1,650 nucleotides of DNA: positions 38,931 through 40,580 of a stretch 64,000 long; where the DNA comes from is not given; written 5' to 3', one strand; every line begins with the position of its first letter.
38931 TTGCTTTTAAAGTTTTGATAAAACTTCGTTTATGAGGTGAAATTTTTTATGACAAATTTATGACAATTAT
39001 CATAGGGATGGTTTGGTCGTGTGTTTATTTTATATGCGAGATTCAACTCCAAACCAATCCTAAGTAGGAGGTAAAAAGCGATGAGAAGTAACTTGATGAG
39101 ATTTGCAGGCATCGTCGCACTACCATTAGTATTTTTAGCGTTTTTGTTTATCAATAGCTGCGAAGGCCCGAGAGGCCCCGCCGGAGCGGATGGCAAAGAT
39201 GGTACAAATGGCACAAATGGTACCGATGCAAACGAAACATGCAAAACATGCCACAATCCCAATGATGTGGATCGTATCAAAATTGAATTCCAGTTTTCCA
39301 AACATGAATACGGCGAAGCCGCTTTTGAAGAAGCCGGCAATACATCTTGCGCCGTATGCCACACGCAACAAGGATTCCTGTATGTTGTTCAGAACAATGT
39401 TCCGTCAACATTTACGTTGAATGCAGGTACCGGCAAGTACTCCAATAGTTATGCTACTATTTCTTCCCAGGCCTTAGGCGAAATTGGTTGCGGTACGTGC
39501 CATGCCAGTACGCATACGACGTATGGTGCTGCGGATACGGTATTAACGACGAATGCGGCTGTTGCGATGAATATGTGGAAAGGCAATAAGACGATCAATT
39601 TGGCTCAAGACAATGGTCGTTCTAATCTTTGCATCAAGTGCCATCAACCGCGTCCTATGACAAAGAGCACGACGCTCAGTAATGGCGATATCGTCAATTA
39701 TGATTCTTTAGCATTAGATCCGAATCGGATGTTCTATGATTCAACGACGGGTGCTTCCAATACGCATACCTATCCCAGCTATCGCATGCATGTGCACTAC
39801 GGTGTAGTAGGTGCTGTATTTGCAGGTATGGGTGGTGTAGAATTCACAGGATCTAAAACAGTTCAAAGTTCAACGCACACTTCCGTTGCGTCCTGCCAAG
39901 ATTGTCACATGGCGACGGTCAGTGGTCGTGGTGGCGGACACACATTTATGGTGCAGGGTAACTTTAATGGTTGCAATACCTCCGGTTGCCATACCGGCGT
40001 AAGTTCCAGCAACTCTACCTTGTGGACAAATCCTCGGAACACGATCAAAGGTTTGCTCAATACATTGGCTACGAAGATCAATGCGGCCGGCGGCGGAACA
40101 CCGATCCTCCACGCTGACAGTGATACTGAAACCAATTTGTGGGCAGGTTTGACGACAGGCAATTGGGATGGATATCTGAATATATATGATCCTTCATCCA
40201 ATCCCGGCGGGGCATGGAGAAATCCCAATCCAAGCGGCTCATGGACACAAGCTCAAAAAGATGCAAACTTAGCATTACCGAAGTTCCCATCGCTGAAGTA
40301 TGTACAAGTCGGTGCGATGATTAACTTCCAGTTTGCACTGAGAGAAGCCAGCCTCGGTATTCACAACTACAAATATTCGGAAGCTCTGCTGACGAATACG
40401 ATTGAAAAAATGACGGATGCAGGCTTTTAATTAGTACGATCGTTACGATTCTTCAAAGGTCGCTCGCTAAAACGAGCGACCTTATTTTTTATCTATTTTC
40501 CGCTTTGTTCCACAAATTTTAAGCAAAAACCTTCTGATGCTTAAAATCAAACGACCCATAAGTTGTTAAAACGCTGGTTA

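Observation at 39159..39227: Collagen-like GXY stretch directly after the lipobox cysteine of a multiheme cytochrome, plus an atypical Cx4CH motif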

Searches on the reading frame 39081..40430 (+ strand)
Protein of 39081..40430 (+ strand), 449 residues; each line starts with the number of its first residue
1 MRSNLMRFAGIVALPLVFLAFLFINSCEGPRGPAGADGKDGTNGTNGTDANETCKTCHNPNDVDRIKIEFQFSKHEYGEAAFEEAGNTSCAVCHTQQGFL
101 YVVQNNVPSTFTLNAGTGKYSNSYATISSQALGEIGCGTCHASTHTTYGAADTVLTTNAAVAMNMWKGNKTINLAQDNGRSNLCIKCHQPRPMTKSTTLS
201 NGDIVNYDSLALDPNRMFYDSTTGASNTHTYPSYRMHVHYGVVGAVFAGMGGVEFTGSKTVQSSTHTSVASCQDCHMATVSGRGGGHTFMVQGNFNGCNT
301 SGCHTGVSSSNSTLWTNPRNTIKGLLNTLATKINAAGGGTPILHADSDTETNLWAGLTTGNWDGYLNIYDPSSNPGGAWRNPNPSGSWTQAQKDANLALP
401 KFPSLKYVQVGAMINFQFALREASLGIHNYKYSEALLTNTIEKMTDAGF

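Call 3: search_protein_families(library=pfam, proteins=[window:39081-40430:+], max_evalue=0.1)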
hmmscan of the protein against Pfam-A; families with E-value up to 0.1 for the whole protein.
window:39081-40430:+ (449 aa): 7 families
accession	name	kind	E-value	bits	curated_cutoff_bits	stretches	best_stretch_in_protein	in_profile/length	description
PF14522.11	Cytochrome_C7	-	2.7e-08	33.9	24.8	3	86-189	12-67/67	Cytochrome c7 and related cytochrome c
PF02085.21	Cytochrom_CIII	-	9.9e-07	29.5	22.9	1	46-97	41-85/101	Class III cytochrome C family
PF22113.1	Mtrc-MtrF_II-IV_dom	-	9.9e-07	28.9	30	1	44-192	22-167/176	Outer membrane cytochrome MtrC/MtrF-like, domains II/IV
PF02335.20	Cytochrom_C552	-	0.00015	21.3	24.1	1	115-283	103-257/438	Cytochrome c552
PF09699.15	Paired_CXXCH_1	-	0.005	16.9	20.6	0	52-97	7-39/41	Doubled CXXCH motif (Paired_CXXCH_1)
PF01391.23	Collagen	-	0.0077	16.4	27.2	1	29-48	34-53/60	Collagen triple helix repeat (20 copies)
PF14537.11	Cytochrom_c3_2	-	0.012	16.5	25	1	47-96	22-66/79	Cytochrome c3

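Call 4: search_protein_families(library=ncbifam, proteins=[window:39081-40430:+], max_evalue=0.1)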
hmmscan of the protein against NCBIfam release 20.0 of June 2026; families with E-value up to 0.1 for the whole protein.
window:39081-40430:+ (449 aa): 6 families
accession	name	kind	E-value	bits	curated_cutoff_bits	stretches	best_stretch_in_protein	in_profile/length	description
NF008339.0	PRK11125.1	equivalog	6.6e-05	21.7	595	1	114-188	144-220/487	ammonia-forming cytochrome c nitrite reductase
TIGR03152.1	cyto_c552_HCOOH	exception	0.0026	16.6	692.5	1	115-286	101-261/441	ammonia-forming nitrite reductase cytochrome c552 subunit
TIGR03153.1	cytochr_NrfH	equivalog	0.0065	16.5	134.2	0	259-278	42-61/138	cytochrome c nitrite reductase small subunit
TIGR03508.1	decahem_SO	subfamily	0.015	14.8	192.2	1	52-190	3-126/258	DmsE family decaheme c-type cytochrome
NF008659.0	PRK11659.1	equivalog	0.021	14.5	184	0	41-97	36-85/188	cytochrome c nitrite reductase pentaheme subunit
NF045713.1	CxxCH_16_HmcA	equivalog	0.052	12.1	400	1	50-97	75-121/541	sulfate respiration complex hexadecaheme cytochrome HmcA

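Call 6: find_homologous_proteins(query=window:39081-40430:+, max_evalue=0.001)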
Query window:39081-40430:+ (449 aa): 1200 proteins with E <= 0.001 among 7580 candidates; the best 120 are listed.
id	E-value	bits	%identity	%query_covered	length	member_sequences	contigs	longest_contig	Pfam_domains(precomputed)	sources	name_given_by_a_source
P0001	0.0e+0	1037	100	100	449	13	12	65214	PF02085.22,PF14522.12,PF22113.2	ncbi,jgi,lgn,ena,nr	ncbi:MAG TPA: hypothetical protein PKV06_11920 [bacterium]|nr:hypothetical protein [bacterium] HMY36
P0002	3.0e-197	674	67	99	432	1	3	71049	PF02085.22,PF02335.21,PF14522.12,PF22113.2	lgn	-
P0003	1.0e-193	662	66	98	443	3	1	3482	PF14522.12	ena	-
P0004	2.6e-192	658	66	97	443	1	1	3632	PF14522.12,PF22113.2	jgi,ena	-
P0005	2.7e-192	658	67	98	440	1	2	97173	PF02335.21,PF14522.12,PF22113.2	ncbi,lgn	-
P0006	4.0e-192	657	64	99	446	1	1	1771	PF02085.22,PF14522.12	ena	-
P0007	1.6e-191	655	65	99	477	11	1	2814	PF14522.12,PF22113.2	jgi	jgi:hypothetical protein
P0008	1.8e-190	652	65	99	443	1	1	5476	PF02085.22,PF14522.12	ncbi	-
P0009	9.0e-190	649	65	98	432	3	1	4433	PF02085.22,PF02335.21,PF14522.12,PF22113.2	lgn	-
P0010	1.1e-189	649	65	98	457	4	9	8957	PF14522.12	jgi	jgi:hypothetical protein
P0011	2.4e-189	648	64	98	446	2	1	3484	PF14522.12,PF22113.2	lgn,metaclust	metaclust:\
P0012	5.7e-189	647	64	99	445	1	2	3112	PF02335.21,PF14522.12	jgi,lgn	-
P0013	1.0e-188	646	66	95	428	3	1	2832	PF14522.12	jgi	-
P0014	3.5e-188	644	63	96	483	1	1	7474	PF14522.12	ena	-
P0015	3.6e-188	644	65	94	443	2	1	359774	PF14522.12,PF22113.2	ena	-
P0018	6.7e-188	643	63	98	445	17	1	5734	PF02335.21,PF14522.12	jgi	-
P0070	3.0e-177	608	60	100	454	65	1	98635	PF14522.12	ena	-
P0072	5.3e-177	607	60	100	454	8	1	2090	PF14522.12,PF22113.2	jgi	-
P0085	2.2e-174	599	59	98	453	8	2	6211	PF14522.12,PF22113.2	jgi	-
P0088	7.3e-174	597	60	97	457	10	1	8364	PF02335.21,PF14522.12,PF22113.2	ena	-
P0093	3.0e-173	595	60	97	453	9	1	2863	PF14522.12,PF22113.2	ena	-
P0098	9.5e-173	593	60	100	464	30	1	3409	PF14522.12,PF22113.2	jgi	jgi:hypothetical protein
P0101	2.0e-172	592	61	96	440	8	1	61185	PF02085.22,PF14522.12,PF22113.2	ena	-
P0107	1.4e-171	589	59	99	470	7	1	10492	PF14522.12,PF22113.2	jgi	-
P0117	3.5e-170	585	59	100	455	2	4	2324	PF14522.12,PF22113.2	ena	-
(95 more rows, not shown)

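Call 9: list_cluster_members(proteins=[P0001])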
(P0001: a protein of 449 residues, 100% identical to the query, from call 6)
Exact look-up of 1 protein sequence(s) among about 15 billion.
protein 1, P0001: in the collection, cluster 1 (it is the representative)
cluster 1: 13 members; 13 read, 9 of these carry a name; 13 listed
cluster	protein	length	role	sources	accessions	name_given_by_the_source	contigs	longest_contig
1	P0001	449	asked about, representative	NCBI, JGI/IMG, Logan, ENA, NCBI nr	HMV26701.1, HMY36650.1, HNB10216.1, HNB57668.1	MAG TPA: hypothetical protein PKV06_11920 [bacterium] | hypothetical protein [bacterium]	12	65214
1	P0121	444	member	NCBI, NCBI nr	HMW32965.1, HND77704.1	MAG TPA: hypothetical protein PKA52_06235 [bacterium] | hypothetical protein [bacterium]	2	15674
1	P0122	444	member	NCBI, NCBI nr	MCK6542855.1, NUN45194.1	cytochrome c3 family protein [bacterium]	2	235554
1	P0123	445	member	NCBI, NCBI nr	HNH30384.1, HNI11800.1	MAG TPA: hypothetical protein PLL93_11700 [bacterium] | hypothetical protein [bacterium]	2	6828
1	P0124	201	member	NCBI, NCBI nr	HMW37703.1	MAG TPA: hypothetical protein PKA72_15210, partial [bacterium] | hypothetical protein [bacterium]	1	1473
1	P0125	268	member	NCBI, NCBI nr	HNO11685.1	MAG TPA: hypothetical protein PKI67_12210, partial [bacterium] | hypothetical protein [bacterium]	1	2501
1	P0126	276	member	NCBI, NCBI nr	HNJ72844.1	MAG TPA: hypothetical protein PL129_10110, partial [bacterium] | hypothetical protein [bacterium]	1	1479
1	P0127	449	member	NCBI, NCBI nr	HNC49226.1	MAG TPA: hypothetical protein PLH27_09585 [bacterium] | hypothetical protein [bacterium]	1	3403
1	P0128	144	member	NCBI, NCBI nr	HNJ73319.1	MAG TPA: hypothetical protein PL129_12495, partial [bacterium] | hypothetical protein [bacterium]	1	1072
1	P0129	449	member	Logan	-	-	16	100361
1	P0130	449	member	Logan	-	-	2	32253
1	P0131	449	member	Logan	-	-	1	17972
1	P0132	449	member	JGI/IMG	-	-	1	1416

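Call 13: find_related_loci(query=A1, collection=genome_contigs, flank=6000)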
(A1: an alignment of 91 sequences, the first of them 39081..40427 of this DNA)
Query A1 (449 aa) in genome_contigs; peptide patterns used: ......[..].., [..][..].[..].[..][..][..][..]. (x = any residue, [..] = any of these).
518 stretches matched a pattern; 195 encode a relative of the query (tblastn E <= 1e-3); the best 80 are kept; 80 distinct loci.
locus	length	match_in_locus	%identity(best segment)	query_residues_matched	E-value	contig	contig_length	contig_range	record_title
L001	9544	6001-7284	65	5-444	0e+0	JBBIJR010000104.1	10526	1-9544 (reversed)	MAG: Bacteroidota bacterium isolate QNS170220_bin_167 NODE_2236_length_10526_cov_3.807564, whole genome shotgun sequence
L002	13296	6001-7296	67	1-441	0e+0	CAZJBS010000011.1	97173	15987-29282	MAG TPA_asm: uncultured Bacteroidota bacterium isolate binchicken_co16_299 genome assembly, contig: NODE_365_length_9717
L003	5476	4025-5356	65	1-449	0e+0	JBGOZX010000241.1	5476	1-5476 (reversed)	MAG: Bacteroidia bacterium isolate OBJ_0618_130150_142 k141_6596699_length_5476_cov_14.0186, whole genome shotgun sequen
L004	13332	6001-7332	64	16-449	0e+0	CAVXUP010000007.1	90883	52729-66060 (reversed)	MAG: uncultured Bacteroidales bacterium isolate MFD04716.bin.1.269 genome assembly, contig: contig_36363, whole genome s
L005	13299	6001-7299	65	16-448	0e+0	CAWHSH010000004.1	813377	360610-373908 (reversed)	MAG: uncultured Bacteroidales bacterium isolate MFD05942.bin.1.149 genome assembly, contig: contig_21811, whole genome s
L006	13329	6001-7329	64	14-449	0e+0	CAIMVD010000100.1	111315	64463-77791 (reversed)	MAG: uncultured Bacteroidetes bacterium isolate Loclat_bin-20678 genome assembly, contig: bin-20678:100/411, whole genom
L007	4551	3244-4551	64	6-442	0e+0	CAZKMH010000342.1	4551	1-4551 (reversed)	MAG TPA_asm: uncultured Rikenellaceae bacterium isolate binchicken_co259_326 genome assembly, contig: NODE_22492_length_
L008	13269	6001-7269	65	26-448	0e+0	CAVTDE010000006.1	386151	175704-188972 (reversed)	MAG: uncultured Bacteroidales bacterium isolate MFD00905.bin.1.196 genome assembly, contig: contig_3995, whole genome sh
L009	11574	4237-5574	61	2-448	0e+0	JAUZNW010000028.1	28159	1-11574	MAG: Bacteroidota bacterium isolate bin16(0d) DDJIHBGP_28, whole genome shotgun sequence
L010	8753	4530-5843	62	11-449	0e+0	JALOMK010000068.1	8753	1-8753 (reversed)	MAG: Bacteroidales bacterium isolate Prado049 scaffold_11041, whole genome shotgun sequence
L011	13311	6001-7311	62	11-447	0e+0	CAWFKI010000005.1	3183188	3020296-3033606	MAG: uncultured Bacteroidales bacterium isolate MFD01872.bin.1.132 genome assembly, contig: contig_69320, whole genome s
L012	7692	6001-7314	59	1-449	0e+0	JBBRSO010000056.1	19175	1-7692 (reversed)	MAG: Bacteroidales bacterium isolate La2_metabat2.088 La2_metabat2.088_K_2319035L19175_cov_17.6630, whole genome shotgun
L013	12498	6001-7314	63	14-449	0e+0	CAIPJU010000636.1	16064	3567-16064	MAG: uncultured Bacteroidetes bacterium isolate Umea3p4_bin-0738 genome assembly, contig: bin-0738:0636/1105, whole geno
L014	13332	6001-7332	64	4-441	0e+0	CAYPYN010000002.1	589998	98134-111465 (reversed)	MAG TPA_asm: uncultured Bacteroidota bacterium isolate binchicken_co130_117 genome assembly, contig: NODE_5_length_58999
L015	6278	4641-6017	59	4-441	0e+0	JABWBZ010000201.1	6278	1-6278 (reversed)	MAG: bacterium isolate MAG_43 scaffold_15588, whole genome shotgun sequence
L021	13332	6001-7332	59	16-449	1e-175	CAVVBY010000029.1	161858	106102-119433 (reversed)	MAG: uncultured Bacteroidales bacterium isolate MFD02809.bin.2.102 genome assembly, contig: contig_62322, whole genome s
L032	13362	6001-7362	60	4-448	7e-169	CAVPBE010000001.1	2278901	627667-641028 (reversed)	MAG: uncultured Bacteroidales bacterium isolate MFD00032.bin.1.235 genome assembly, contig: contig_13604, whole genome s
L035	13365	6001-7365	56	2-444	2e-164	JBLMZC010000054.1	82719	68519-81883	MAG: Deltaproteobacteria bacterium isolate MAG213 PRJNA951521_bin69_renamed_53, whole genome shotgun sequence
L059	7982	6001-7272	54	2-441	1e-146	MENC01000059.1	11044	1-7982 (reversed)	MAG: Bacteroidetes bacterium GWA2_30_7 gwa2_scaffold_14892, whole genome shotgun sequence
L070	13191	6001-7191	54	49-444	3e-141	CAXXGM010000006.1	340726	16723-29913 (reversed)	MAG: Prolixibacteraceae bacterium isolate 74b81337-1c5f-4d61-b3f6-82e288d0e1f7 genome assembly, contig: contig_6, whole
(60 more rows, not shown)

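Call 17: predict_structure(alignment_id=A1)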
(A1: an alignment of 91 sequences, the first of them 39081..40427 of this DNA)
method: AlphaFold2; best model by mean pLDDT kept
length: 449 residues; sequences in the alignment: 91
mean_pLDDT: 81.0   pTM: 0.80
mean pLDDT of the five models: 81.0, 77.2, 71.8, 71.8, 70.0
residues with pLDDT >= 90: 186; 70-90: 159; 50-70: 61; < 50: 43
segments of 3 or more residues with pLDDT < 50: 24-54, 144-152
pLDDT, mean of each block of 10 residues (from residue 1): 67 69 46 45 44 53 73 67 85 88 87 92 92 81 49 62 89 82 83 85 91 95 78 82 85 95 89 74 62 57 74 90 98 96 93 90 96 96 95 98 96 95 86 98 97
secondary structure, 60 per line:
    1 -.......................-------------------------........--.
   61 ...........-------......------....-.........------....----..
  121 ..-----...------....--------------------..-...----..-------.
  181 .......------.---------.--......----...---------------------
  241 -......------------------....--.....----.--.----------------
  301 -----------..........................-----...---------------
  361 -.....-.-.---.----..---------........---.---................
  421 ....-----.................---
elements in order: H2-24 H50-57 H60-71 H79-84 H91-94 H96-104 E111-114 E119-122 H137-140 H180-187 H207-212 E217-219 H242-247 H266-269 H272-276 H312-337 E343-345 E362-366 H390-397 H407-424 H430-446

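Call 20: search_solved_structures(query=A1, max_evalue=1)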
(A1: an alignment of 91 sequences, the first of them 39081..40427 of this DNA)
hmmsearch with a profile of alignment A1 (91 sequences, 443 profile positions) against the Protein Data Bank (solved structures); distinct sequences matched with E-value up to 1: 4.
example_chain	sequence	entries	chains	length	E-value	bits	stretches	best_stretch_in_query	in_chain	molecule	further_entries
6i5b_A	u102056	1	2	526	0.0083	18.3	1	259-332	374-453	Uncharacterized protein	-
8rv0_Y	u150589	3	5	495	0.012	17.9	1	162-361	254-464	Octaheme cytochrome c nitrite reductase | Octaheme nitrite c cytochrome c reductase | Octaheme nitrite reductase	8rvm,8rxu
8k5o_C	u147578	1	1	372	0.018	17.3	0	61-133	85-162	Photosynthetic reaction center cytochrome c subunit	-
8bcx_A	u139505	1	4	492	0.87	11.7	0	255-298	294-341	Nitrite reductase (cytochrome; ammonia-forming)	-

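Call 21: fold_search(model_id=the predicted structure, library=pdb)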
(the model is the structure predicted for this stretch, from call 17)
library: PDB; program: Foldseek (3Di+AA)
matches with E <= 10: 5; with E <= 0.001: 0
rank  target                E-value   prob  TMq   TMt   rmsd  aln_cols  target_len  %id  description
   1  3rkh_A                2.8e+00  0.10  0.25  0.22  12.3       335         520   12  Structure of the Thioalkalivibrio nitratireducens cytochrome c nitrite reductase in a complex with nitrite (full occup (released 2011-06-15)
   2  3ttb_A                4.6e+00  0.07  0.30  0.26  14.0       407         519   13  Structure of the Thioalkalivibrio paradoxus cytochrome c nitrite reductase in complex with sulfite (released 2011-10-05)
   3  4j72_A                6.1e+00  0.02  0.09  0.12   9.9       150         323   15  Crystal Structure of polyprenyl-phosphate N-acetyl hexosamine 1-phosphate transferase (released 2013-09-11)
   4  7k0g                  7.1e+00  0.01  0.07  0.10  14.5       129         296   14  1.85 A resolution structure of SARS-CoV 3CL protease in complex with deuterated GC376 (released 2021-07-07)
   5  2vxx_A                9.4e+00  0.01  0.09  0.20  15.5       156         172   13  X-ray structure of DpsA from Thermosynechococcus elongatus (released 2009-11-17)

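Call 30: search_protein_representatives(alignment_id=A1)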
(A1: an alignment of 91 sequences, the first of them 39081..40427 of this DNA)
Query: 91 sequences, 443 profile positions. Proteins with E-value up to 0.001 (for the whole library): 839; up to 1e-10: 486; up to 1e-30: 126. The best 150 are listed.
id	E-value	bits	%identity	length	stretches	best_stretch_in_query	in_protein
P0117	4.3e-236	800.4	-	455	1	1-443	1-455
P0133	3.5e-162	556.9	-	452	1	7-442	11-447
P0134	2.4e-158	544.2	-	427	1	7-437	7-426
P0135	2.9e-144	497.8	-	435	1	1-439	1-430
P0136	1.1e-136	472.9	-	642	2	23-442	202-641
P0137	8.8e-132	456.6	-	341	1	7-328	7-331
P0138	1.6e-116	406.4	-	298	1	155-442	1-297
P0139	4.9e-108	378.4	-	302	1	155-437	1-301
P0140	3.7e-105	368.9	-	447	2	22-330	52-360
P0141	4.1e-95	335.8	-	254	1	157-354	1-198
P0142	3.2e-89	316.4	-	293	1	157-440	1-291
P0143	4.2e-87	309.4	-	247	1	1-207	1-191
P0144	3.2e-81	290.0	-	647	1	22-442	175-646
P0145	1.2e-74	268.4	-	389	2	226-438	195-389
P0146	5.3e-71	256.3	-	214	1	1-210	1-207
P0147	1.0e-69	252.1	-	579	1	22-440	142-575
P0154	4.6e-61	223.6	-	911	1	22-442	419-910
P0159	1.3e-58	215.4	-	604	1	26-441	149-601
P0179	2.2e-40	155.4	-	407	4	22-183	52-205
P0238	3.7e-32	128.3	-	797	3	1-183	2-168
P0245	9.9e-32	126.9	-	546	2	36-367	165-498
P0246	1.0e-31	126.8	-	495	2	22-440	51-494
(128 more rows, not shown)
